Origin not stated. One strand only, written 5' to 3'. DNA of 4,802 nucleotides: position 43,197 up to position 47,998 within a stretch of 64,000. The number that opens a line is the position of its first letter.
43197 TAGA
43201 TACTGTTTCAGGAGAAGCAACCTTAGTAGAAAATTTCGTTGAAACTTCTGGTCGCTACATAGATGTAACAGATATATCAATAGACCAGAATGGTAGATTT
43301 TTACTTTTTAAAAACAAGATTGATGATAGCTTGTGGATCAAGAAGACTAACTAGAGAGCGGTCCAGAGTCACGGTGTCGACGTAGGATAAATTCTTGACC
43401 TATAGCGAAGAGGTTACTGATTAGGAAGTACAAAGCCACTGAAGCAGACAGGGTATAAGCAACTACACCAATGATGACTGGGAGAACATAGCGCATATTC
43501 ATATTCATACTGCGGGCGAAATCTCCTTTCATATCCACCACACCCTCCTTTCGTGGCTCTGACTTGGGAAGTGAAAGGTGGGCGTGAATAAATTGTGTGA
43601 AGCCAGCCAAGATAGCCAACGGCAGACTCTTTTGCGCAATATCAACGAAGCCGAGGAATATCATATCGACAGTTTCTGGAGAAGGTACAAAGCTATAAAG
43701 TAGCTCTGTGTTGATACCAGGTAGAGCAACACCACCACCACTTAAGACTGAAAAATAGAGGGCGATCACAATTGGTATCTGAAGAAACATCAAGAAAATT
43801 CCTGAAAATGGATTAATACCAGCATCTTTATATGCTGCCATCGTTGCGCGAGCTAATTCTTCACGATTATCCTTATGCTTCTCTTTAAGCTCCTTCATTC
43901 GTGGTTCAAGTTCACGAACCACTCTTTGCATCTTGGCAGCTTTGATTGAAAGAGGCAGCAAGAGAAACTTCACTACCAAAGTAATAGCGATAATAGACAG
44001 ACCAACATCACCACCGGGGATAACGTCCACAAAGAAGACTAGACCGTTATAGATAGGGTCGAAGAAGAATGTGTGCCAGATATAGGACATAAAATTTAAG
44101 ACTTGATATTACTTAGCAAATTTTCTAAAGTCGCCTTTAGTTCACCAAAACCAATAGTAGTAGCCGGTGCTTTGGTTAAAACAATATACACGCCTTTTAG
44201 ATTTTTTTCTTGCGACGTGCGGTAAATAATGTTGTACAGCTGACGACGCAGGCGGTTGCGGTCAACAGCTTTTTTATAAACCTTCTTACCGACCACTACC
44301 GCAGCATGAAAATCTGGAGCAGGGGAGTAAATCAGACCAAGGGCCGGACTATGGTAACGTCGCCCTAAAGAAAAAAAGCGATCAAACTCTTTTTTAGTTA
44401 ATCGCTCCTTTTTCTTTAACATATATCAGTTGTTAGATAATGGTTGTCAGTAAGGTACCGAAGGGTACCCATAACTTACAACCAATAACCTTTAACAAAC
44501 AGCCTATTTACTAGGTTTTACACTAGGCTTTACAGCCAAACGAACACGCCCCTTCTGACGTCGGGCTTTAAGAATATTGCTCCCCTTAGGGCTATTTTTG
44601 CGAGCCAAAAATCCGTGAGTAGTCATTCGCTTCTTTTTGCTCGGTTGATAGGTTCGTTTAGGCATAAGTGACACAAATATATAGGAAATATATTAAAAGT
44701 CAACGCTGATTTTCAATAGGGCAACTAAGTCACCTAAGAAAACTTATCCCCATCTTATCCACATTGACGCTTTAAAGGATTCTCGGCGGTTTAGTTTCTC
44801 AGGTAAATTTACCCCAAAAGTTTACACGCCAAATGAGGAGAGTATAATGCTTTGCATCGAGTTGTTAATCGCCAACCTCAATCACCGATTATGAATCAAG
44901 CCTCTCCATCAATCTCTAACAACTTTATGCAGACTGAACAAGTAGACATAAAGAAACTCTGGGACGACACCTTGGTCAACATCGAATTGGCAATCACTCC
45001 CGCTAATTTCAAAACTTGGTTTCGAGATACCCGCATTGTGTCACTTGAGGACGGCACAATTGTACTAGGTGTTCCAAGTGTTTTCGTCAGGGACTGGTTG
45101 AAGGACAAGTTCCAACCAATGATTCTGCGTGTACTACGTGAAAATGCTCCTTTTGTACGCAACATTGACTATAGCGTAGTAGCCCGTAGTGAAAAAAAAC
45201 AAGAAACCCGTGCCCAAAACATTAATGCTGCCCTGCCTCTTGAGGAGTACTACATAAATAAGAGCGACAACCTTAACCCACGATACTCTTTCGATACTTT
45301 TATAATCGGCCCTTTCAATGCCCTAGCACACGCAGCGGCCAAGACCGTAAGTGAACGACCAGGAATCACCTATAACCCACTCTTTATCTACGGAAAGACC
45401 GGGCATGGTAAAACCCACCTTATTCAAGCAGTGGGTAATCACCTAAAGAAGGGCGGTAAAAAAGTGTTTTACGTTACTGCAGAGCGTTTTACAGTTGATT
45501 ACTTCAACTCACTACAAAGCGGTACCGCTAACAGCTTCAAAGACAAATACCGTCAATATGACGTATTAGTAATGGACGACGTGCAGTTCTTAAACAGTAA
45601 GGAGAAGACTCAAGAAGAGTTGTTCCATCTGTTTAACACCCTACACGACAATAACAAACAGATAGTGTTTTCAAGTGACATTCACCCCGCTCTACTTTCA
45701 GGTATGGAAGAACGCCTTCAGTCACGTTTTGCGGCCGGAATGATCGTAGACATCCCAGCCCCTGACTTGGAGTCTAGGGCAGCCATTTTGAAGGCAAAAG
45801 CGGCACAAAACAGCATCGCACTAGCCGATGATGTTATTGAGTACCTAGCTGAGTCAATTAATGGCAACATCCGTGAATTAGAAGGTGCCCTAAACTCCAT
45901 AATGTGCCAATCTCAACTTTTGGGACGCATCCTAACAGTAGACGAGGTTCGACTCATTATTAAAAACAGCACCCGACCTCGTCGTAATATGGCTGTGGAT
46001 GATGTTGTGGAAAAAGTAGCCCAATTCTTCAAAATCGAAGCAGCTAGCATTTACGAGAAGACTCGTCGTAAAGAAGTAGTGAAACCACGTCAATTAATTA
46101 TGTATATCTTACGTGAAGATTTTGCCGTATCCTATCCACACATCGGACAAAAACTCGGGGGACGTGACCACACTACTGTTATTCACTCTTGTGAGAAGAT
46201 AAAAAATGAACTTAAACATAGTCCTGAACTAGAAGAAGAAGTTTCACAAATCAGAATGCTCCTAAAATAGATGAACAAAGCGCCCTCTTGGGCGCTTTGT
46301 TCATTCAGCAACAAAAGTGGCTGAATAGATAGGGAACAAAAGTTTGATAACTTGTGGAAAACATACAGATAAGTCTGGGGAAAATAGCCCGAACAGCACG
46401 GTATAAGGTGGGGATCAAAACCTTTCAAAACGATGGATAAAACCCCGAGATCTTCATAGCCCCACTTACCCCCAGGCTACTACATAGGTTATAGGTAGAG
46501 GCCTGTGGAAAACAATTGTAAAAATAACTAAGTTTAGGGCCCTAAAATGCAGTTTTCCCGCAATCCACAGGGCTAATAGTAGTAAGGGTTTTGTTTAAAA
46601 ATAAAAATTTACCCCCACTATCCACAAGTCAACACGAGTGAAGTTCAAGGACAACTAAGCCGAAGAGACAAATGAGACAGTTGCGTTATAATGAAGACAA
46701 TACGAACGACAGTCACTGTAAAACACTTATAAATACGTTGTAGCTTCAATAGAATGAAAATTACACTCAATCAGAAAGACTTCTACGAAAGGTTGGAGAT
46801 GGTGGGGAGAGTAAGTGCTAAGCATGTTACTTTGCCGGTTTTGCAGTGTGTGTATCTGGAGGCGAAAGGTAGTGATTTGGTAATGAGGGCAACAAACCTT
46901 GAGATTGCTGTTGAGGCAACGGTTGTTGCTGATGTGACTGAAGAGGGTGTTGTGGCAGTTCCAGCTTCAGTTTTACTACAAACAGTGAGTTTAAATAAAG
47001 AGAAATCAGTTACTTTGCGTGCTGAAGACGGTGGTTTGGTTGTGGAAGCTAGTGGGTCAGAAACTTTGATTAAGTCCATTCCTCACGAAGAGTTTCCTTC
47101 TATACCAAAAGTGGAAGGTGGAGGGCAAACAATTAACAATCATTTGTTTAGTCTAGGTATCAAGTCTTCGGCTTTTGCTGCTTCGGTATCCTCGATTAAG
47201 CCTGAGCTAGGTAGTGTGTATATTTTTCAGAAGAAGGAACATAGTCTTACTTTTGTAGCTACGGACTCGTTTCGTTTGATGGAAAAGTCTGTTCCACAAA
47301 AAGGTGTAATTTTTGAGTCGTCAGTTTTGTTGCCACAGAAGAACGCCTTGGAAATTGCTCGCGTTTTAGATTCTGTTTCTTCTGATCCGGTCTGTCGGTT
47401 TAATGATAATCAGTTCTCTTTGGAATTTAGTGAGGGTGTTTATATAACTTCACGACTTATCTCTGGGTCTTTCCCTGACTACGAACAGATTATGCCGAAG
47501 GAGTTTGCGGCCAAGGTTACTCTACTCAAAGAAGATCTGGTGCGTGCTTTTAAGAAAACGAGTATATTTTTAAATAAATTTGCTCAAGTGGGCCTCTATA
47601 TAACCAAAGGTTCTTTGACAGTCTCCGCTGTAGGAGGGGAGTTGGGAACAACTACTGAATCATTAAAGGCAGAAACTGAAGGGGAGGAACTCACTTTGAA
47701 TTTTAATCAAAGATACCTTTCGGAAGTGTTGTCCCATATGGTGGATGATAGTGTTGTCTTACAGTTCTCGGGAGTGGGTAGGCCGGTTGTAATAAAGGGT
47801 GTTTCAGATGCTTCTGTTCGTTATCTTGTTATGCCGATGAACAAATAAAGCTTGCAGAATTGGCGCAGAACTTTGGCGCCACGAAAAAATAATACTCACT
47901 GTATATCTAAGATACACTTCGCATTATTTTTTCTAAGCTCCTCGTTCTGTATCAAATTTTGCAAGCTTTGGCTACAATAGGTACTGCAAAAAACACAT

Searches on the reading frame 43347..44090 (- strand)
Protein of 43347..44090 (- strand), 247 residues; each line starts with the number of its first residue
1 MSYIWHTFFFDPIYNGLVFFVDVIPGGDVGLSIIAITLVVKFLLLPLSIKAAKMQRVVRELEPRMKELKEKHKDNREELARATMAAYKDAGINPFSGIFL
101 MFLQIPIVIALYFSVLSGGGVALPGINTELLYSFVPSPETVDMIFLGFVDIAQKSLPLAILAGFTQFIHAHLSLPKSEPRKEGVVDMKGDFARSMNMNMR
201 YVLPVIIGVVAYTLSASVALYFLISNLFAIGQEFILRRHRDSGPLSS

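Call 26: search_protein_families(library=pfam, proteins=[window:43347-44090:-], max_evalue=0.00001)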
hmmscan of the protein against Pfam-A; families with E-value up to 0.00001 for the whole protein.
window:43347-44090:- (247 aa): 1 family
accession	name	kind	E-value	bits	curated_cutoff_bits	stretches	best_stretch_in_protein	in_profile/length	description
PF02096.25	60KD_IMP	-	1.8e-41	142.3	35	1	30-238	2-163/163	60Kd inner membrane protein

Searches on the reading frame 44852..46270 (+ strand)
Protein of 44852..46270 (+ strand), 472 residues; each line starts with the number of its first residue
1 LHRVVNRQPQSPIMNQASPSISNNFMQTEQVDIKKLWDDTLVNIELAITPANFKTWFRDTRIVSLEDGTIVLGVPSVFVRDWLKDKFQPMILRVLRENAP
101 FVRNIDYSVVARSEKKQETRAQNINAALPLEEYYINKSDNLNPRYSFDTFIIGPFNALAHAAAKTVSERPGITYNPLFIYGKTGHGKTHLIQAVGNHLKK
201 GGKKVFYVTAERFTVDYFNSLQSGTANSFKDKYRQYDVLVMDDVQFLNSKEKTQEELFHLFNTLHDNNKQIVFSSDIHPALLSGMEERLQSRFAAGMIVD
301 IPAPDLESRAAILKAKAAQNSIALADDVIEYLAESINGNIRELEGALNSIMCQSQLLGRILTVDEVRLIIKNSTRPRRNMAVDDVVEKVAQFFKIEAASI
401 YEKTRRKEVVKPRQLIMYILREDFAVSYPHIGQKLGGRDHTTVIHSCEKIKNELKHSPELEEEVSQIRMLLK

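Call 28: search_protein_families(library=pfam, proteins=[window:44852-46270:+], max_evalue=0.00001)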
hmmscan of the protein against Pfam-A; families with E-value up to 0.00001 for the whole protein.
window:44852-46270:+ (472 aa): 6 families
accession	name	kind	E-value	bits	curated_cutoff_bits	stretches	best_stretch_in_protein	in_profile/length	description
PF00308.24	Bac_DnaA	-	8.2e-63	211.8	23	1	141-300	1-162/162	Bacterial DnaA ATPAse domain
PF08299.17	Bac_DnaA_C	-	6.6e-25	87.4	31.5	1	382-450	1-69/69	Bacterial dnaA protein helix-turn-helix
PF11638.13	DnaA_N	-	2.2e-14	53.3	24.6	1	35-96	2-64/65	DnaA N-terminal domain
PF01695.23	IstB_IS21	-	2.1e-10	41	24.1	1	177-274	95-192/238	IstB-like ATP binding protein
PF00004.35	AAA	-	2.1e-07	31.9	21.2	1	178-272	2-103/131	ATPase family associated with various cellular activities (AAA)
PF01637.24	ATPase_2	-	2.1e-06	28.1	33.2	0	173-272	19-113/225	ATPase domain predominantly from Archaea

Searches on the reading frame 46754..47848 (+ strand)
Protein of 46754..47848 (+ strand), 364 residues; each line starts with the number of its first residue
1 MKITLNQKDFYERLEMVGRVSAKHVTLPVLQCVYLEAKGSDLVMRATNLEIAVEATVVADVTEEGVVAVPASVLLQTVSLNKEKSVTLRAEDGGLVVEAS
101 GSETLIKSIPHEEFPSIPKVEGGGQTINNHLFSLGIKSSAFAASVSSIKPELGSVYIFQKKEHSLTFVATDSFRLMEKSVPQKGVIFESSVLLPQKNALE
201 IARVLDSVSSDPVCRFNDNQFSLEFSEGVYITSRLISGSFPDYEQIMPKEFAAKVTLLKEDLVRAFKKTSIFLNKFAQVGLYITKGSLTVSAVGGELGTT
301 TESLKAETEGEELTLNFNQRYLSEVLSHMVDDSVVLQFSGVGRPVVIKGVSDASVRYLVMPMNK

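Call 28: search_protein_families(library=pfam, proteins=[window:46754-47848:+], max_evalue=0.00001)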
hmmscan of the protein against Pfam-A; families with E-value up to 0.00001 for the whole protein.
window:46754-47848:+ (364 aa): 3 families
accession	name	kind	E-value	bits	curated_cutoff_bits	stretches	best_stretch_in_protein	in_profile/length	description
PF02768.20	DNA_pol3_beta_3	-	6.5e-23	81.3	27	1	245-362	2-120/121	DNA polymerase III beta subunit, C-terminal domain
PF00712.24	DNA_pol3_beta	-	5.6e-19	68.9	24.4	1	1-118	1-120/120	DNA polymerase III beta subunit, N-terminal domain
PF02767.21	DNA_pol3_beta_2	-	6.3e-19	68.8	27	1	127-242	2-116/116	DNA polymerase III beta subunit, central domain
